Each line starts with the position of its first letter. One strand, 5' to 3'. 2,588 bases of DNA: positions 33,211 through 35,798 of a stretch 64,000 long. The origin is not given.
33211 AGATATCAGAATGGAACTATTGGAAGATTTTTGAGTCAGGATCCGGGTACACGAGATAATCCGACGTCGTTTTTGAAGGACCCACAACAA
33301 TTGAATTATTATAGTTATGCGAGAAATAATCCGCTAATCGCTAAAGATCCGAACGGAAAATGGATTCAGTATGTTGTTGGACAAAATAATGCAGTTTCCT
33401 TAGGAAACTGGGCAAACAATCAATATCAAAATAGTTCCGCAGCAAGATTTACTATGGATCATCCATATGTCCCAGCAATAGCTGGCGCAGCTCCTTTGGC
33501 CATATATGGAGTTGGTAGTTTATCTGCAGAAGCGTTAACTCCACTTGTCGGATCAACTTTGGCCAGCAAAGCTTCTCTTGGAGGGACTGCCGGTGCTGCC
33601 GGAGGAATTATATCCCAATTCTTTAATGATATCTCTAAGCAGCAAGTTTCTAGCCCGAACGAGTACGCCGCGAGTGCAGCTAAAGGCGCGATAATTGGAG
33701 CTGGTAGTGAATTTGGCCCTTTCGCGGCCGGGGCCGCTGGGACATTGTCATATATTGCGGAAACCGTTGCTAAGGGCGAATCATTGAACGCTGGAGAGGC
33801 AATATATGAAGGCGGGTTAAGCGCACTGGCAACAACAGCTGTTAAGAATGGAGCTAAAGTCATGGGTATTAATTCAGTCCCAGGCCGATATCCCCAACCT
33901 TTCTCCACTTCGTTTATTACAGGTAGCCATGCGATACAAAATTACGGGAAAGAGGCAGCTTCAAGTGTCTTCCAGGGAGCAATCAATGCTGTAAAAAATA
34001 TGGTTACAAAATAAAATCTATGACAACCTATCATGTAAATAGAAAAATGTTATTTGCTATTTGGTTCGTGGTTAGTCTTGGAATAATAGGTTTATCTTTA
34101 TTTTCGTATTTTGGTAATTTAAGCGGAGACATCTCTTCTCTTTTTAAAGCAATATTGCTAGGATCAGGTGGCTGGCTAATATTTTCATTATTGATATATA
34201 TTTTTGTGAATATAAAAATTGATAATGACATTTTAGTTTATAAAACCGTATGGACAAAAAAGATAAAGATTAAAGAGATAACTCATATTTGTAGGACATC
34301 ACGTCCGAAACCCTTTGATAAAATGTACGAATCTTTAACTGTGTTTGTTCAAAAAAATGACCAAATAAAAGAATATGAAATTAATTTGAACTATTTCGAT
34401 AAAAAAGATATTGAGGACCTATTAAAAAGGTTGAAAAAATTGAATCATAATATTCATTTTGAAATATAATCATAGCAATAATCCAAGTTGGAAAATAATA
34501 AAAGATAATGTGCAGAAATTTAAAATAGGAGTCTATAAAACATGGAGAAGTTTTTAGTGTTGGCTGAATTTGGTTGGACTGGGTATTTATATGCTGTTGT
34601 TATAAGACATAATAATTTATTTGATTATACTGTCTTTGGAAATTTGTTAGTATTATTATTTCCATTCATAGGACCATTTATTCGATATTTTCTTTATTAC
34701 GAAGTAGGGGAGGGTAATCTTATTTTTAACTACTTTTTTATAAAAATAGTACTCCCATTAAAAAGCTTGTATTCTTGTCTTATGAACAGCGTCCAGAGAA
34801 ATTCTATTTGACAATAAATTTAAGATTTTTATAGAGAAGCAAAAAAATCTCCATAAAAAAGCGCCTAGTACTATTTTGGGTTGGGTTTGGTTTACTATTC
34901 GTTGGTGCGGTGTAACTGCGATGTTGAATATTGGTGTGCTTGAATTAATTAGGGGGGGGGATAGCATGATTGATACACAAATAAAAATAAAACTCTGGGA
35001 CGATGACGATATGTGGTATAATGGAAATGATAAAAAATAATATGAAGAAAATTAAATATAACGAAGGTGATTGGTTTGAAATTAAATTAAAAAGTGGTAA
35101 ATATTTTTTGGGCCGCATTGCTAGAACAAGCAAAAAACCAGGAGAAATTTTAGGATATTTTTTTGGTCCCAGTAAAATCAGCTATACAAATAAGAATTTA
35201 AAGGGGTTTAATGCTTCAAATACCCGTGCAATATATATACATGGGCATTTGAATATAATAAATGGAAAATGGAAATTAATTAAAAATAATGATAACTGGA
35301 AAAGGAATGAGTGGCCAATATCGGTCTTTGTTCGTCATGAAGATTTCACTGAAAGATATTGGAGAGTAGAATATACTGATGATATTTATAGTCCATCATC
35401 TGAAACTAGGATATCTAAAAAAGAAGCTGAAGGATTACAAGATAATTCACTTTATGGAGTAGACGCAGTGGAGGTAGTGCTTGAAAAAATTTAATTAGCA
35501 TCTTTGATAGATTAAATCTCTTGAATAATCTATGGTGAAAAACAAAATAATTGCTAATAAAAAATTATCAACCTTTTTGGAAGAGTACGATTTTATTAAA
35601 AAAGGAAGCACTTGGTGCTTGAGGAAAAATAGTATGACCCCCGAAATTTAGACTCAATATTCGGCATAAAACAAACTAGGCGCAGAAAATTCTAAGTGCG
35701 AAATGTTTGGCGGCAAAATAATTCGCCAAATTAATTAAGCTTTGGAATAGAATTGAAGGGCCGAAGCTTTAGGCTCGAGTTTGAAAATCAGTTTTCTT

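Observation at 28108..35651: Sec-signal RHS polymorphic toxin with Gly/Ala-zipper tip and a trailing array of immunity-type genes and fragments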

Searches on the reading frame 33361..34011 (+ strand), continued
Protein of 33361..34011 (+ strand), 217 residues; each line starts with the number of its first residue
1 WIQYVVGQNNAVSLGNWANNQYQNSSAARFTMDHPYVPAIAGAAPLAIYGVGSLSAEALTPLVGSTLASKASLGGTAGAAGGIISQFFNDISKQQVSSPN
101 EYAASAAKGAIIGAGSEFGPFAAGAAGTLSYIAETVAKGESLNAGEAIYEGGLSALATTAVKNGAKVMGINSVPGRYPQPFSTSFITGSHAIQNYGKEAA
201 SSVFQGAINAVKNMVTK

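Call 66: search_protein_families(library=pfam, proteins=[P0125, P0127, P0128, P0130, P0134, P0135, P0139, P0141, P0144, P0147], max_evalue=0.01)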
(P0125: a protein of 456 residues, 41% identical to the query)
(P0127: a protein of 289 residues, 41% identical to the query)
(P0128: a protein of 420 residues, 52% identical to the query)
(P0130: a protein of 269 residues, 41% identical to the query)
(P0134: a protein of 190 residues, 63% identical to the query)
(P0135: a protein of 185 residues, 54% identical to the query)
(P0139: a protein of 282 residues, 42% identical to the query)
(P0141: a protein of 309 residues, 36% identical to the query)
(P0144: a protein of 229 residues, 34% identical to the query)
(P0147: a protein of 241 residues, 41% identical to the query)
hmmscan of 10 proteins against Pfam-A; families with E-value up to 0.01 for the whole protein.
P0125 (456 aa): 1 family
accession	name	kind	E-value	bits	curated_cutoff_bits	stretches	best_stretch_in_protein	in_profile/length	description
PF05593.20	RHS_repeat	-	0.00027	21.7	22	0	72-94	6-29/38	RHS Repeat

P0127 (289 aa): 1 family
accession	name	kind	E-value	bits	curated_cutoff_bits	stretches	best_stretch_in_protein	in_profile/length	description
PF04888.17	SseC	-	0.0095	16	30.2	0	126-244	120-230/312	Secretion system effector C (SseC) like family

P0128 (420 aa): 0 families

P0130 (269 aa): 1 family
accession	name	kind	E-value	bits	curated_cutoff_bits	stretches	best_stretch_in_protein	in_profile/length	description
PF11981.13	DUF3482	-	0.0057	16.5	29.2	1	93-168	126-193/293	Domain of unknown function (DUF3482)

P0134 (190 aa): 2 families
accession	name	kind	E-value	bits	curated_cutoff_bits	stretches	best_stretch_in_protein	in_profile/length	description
PF15605.11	Ntox28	-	3e-06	27.7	25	1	97-187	19-111/113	Bacterial toxin 28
PF13166.12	AAA_13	-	0.0085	15.3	36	1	84-189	361-469/713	AAA domain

P0135 (185 aa): 0 families

P0139 (282 aa): 0 families

P0141 (309 aa): 0 families

P0144 (229 aa): 1 family
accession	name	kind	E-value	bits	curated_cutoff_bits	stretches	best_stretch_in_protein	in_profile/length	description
PF05802.16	SctB2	-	0.0053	17.7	26.5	1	75-135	56-119/162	SPI-2 type 3 secretion system translocon protein SctB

P0147 (241 aa): 1 family
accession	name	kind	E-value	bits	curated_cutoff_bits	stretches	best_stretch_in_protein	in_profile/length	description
PF11981.13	DUF3482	-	0.00079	19.3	29.2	1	57-138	126-203/293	Domain of unknown function (DUF3482)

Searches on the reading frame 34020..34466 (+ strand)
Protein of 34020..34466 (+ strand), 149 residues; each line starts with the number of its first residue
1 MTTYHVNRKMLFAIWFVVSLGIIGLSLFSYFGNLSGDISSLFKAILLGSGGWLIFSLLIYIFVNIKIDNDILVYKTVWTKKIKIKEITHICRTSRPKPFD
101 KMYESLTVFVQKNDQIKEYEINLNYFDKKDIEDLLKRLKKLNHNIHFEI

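Call 3: search_protein_families(library=pfam, proteins=[window:34020-34466:+], max_evalue=0.1)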
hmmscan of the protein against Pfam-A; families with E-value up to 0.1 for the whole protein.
window:34020-34466:+ (149 aa): 3 families
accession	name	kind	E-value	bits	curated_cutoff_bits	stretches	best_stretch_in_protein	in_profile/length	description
PF16344.10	FecR_C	-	0.009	16.5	24.4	1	109-149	24-63/70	FecR, C-terminal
PF06713.17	bPH_4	-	0.014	15.9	22.9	1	66-96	4-35/74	Bacterial PH domain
PF09125.15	COX2-transmemb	-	0.081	13.2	25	0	43-64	7-27/38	Cytochrome C oxidase subunit II, transmembrane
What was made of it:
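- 34020..34469 (+): Probable cognate immunity protein: 2 TM segments plus a cytoplasmic C-terminal domain (149 aa). Weak bPH_4 hint, E = 0.014 (call 3).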

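Call 4: search_protein_families(library=ncbifam, proteins=[window:34020-34466:+], max_evalue=0.1)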
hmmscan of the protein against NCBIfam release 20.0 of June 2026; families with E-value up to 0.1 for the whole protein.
window:34020-34466:+ (149 aa): 1 family
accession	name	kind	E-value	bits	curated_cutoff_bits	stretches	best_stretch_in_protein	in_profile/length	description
NF041554.1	SA1362_fam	subfamily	0.066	13.4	42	0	14-65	5-51/70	SA1362 family protein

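Call 45: search_protein_families(library=pfam, alignment_id=A5, max_evalue=1)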
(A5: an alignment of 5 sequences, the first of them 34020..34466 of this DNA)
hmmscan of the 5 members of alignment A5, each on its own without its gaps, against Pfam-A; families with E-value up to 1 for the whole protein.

A. member 1, window:34020-34466:+ (149 aa): 3 families
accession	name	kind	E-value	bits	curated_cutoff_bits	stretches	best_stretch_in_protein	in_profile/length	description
PF16344.10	FecR_C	-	0.009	16.5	24.4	1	109-149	24-63/70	FecR, C-terminal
PF06713.17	bPH_4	-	0.014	15.9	22.9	1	66-96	4-35/74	Bacterial PH domain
PF09125.15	COX2-transmemb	-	0.081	13.2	25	1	43-64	7-27/38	Cytochrome C oxidase subunit II, transmembrane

B. families by the number of members that match (of 5 scanned): 11 families
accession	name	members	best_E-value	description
PF16344.10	FecR_C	1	0.009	FecR, C-terminal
PF01284.28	MARVEL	1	0.013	Membrane-associating domain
PF06713.17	bPH_4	1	0.014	Bacterial PH domain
PF05251.17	Ost5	1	0.042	Oligosaccharyltransferase subunit 5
PF20226.3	DUF6585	1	0.049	Family of unknown function (DUF6585)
PF09125.15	COX2-transmemb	1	0.081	Cytochrome C oxidase subunit II, transmembrane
PF21673.2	CCDC93_N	1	0.16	CCDC93 protein N-terminal domain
PF17424.7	DUF5411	1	0.19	Family of unknown function (DUF5411)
PF07760.16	DUF1616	1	0.21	Protein of unknown function (DUF1616)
PF07850.20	Renin_r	1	0.26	Renin receptor-like transmembrane spanning segment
PF10032.14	Pho88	1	0.28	Phosphate transport (Pho88)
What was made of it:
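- Tried and rejected: This rests on a single sub-threshold hit (E = 0.014) that other family members do not reproduce (call 45), so it remains a hint only.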

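Call 79: search_protein_families(library=padloc, proteins=[window:34020-34466:+], max_evalue=0.01)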
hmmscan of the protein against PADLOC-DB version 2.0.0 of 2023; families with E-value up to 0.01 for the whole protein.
window:34020-34466:+ (149 aa): 0 families

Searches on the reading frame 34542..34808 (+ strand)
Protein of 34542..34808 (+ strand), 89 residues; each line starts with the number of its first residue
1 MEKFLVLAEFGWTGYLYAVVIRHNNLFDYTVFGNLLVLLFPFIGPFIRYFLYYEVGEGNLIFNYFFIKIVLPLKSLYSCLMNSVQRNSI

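Call 3: search_protein_families(library=pfam, proteins=[window:34542-34808:+], max_evalue=0.1)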
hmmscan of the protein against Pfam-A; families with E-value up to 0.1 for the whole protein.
window:34542-34808:+ (89 aa): 0 families

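Call 4: search_protein_families(library=ncbifam, proteins=[window:34542-34808:+], max_evalue=0.1)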
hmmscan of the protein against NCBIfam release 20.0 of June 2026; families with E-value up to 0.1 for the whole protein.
window:34542-34808:+ (89 aa): 1 family
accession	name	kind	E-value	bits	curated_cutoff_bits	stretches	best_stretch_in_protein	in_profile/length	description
NF041656.1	CPBP_MmRce1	equivalog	0.089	12.3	425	1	7-80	139-212/271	MmRce1 family CPBP family CAAX prenyl protease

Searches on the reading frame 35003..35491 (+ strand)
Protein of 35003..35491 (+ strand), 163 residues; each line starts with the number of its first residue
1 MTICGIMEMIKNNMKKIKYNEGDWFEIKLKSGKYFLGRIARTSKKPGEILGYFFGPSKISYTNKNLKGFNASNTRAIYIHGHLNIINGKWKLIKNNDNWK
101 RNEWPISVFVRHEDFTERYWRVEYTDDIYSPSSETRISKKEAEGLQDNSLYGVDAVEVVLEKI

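Call 3: search_protein_families(library=pfam, proteins=[window:35003-35491:+], max_evalue=0.1)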
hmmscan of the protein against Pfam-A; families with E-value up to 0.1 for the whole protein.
window:35003-35491:+ (163 aa): 1 family
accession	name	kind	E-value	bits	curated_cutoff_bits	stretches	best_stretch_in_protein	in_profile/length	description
PF15428.11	Imm26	-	9.1e-12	45.6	23.3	1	21-119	2-105/107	Immunity protein 26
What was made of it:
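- On Imm26 immunity family (ORF 35003..35494): 45.6 bits against a cut-off of 23.3, covering 2-105 of 107 profile positions (call 3).
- Checked: ORF 35003..35494 matches Imm26 (PF15428, E = 9e-12, call 3).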

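Call 4: search_protein_families(library=ncbifam, proteins=[window:35003-35491:+], max_evalue=0.1)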
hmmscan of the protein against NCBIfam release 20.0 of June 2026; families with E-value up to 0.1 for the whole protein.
window:35003-35491:+ (163 aa): 0 families

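Call 79: search_protein_families(library=padloc, proteins=[window:35003-35491:+], max_evalue=0.01)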
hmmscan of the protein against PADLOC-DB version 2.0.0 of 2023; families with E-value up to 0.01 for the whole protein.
window:35003-35491:+ (163 aa): 0 families

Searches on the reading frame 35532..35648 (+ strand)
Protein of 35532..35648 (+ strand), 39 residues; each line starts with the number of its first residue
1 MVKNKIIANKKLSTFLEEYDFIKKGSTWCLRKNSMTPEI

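Call 3: search_protein_families(library=pfam, proteins=[window:35532-35648:+], max_evalue=0.1)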
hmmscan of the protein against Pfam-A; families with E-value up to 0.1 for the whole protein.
window:35532-35648:+ (39 aa): 0 families
